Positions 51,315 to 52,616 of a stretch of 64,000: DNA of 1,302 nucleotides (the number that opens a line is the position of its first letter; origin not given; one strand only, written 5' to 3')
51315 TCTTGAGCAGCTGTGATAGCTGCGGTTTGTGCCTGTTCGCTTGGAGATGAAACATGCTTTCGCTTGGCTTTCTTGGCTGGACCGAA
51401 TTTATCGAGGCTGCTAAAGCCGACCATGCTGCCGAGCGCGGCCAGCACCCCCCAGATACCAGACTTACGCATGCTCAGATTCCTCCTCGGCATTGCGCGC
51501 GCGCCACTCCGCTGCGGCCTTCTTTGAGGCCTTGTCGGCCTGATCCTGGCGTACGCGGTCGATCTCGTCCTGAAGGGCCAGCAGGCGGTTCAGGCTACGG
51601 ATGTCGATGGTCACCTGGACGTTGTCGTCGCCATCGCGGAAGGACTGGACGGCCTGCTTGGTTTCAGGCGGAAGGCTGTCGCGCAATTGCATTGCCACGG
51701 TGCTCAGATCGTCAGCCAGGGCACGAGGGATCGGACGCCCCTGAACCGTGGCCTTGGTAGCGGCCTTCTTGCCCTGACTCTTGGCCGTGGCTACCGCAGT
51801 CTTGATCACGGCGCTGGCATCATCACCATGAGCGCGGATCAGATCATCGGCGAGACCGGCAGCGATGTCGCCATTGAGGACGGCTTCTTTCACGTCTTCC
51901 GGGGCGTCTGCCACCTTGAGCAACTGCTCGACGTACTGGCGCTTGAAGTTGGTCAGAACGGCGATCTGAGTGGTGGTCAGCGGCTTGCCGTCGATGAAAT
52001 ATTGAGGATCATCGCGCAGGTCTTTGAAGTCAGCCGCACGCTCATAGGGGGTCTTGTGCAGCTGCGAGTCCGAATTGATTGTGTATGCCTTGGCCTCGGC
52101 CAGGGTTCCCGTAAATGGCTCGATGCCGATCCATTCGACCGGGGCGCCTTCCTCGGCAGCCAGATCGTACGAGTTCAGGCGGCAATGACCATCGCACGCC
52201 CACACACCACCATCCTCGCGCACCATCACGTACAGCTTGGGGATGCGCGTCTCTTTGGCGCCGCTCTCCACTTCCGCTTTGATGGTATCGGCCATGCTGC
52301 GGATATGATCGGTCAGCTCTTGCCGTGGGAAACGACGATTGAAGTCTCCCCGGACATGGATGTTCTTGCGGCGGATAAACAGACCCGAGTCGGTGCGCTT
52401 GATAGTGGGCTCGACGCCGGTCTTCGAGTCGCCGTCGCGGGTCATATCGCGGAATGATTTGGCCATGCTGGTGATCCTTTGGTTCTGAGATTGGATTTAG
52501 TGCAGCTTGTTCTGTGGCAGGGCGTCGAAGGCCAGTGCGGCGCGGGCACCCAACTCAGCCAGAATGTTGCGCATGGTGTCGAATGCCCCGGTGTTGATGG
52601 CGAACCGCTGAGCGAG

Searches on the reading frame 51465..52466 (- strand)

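Call 81: search_protein_families(library=pfam, proteins=[window:51465-52466:-], max_evalue=0.001)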
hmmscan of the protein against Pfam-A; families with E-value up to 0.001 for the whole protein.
window:51465-52466:- (333 aa): 1 family
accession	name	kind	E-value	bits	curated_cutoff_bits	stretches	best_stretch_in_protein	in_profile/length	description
PF17762.8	HTH_ParB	-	0.00063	20.3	22.6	0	158-226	16-85/102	ParB HTH domain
